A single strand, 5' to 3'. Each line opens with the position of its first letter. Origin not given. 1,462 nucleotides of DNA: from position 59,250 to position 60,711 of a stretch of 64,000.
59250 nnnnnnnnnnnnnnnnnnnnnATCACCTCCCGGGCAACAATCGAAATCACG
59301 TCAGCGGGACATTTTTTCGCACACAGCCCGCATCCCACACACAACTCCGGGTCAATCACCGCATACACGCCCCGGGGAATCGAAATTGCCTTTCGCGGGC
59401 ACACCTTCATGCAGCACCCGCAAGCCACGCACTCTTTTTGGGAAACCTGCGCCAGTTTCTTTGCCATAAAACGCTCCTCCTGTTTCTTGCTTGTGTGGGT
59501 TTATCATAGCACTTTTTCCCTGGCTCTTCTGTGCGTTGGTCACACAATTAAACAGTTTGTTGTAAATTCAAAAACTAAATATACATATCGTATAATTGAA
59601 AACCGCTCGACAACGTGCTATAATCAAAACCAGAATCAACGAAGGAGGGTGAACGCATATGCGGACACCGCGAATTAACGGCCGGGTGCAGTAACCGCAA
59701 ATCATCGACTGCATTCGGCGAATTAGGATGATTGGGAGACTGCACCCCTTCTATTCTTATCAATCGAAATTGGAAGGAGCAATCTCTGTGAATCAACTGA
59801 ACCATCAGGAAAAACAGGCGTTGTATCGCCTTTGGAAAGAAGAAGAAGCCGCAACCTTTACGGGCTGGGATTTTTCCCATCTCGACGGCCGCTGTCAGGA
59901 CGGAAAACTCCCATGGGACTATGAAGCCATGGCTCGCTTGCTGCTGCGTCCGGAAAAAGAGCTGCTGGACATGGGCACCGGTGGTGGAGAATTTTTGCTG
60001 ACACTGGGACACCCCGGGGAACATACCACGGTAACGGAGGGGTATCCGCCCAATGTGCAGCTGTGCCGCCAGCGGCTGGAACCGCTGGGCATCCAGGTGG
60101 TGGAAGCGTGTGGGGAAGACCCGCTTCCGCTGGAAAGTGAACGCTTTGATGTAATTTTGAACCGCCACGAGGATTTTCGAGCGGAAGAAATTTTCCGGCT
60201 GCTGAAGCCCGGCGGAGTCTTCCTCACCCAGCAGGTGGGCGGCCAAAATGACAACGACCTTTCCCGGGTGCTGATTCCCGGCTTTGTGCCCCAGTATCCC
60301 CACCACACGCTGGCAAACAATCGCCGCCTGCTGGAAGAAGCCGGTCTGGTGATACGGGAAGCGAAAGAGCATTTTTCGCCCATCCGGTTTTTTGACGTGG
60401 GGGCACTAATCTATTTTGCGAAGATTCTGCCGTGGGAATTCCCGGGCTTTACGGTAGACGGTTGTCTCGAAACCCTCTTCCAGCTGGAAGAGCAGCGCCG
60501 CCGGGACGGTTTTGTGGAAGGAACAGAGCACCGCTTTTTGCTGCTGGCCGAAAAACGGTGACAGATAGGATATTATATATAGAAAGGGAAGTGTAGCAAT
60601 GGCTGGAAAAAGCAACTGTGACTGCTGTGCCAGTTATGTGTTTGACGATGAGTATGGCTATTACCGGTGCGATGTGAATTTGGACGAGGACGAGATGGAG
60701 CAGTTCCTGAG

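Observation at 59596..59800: Leader peptide with mutually exclusive hairpins upstream of a SAM methyltransferase (translation-attenuation candidate)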

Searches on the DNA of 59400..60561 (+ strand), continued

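Call 80: search_with_rna_model(model_id=R1, sources=[L149, L150, L151, L152, L019, L020, L021, L023], max_evalue=10, filters=off, show_alignments=4)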
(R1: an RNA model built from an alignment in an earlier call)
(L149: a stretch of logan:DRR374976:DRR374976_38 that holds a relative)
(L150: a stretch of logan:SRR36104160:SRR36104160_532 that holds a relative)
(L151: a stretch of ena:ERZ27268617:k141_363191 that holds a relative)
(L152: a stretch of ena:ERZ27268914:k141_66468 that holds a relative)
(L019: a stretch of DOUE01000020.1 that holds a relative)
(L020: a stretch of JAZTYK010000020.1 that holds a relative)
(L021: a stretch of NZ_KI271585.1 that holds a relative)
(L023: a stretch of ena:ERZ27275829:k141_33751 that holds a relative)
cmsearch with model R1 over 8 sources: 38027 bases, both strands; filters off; matches with E-value up to 10: 15.
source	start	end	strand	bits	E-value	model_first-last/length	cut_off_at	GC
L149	1340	1461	+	82.1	2.5e-22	1-117/117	no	0.35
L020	3151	3212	+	13.9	0.015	52-110/117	no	0.66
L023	4607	4654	-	8.4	0.54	45-117/117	no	0.69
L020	4977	5081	-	6.3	2.2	1-117/117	no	0.5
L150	138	182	+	6.3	2.2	1-117/117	no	0.33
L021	2033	2067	-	6.1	2.5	1-117/117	no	0.37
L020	1586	1630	-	5.7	3.3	1-117/117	no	0.24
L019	2658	2713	-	5.6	3.6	54-108/117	no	0.57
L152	1479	1528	+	5.5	3.8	1-117/117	no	0.22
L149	1387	1457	-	5.4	4.1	49-115/117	no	0.38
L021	93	147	+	4.8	6.1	51-111/117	no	0.67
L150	2473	2510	+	4.8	6.2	1-117/117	no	0.32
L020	1031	1064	-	4.7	6.4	1-117/117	no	0.41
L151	3404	3442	+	4.7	6.5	1-117/117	no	0.36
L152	2432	2465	+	4.1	9.9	1-117/117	no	0.26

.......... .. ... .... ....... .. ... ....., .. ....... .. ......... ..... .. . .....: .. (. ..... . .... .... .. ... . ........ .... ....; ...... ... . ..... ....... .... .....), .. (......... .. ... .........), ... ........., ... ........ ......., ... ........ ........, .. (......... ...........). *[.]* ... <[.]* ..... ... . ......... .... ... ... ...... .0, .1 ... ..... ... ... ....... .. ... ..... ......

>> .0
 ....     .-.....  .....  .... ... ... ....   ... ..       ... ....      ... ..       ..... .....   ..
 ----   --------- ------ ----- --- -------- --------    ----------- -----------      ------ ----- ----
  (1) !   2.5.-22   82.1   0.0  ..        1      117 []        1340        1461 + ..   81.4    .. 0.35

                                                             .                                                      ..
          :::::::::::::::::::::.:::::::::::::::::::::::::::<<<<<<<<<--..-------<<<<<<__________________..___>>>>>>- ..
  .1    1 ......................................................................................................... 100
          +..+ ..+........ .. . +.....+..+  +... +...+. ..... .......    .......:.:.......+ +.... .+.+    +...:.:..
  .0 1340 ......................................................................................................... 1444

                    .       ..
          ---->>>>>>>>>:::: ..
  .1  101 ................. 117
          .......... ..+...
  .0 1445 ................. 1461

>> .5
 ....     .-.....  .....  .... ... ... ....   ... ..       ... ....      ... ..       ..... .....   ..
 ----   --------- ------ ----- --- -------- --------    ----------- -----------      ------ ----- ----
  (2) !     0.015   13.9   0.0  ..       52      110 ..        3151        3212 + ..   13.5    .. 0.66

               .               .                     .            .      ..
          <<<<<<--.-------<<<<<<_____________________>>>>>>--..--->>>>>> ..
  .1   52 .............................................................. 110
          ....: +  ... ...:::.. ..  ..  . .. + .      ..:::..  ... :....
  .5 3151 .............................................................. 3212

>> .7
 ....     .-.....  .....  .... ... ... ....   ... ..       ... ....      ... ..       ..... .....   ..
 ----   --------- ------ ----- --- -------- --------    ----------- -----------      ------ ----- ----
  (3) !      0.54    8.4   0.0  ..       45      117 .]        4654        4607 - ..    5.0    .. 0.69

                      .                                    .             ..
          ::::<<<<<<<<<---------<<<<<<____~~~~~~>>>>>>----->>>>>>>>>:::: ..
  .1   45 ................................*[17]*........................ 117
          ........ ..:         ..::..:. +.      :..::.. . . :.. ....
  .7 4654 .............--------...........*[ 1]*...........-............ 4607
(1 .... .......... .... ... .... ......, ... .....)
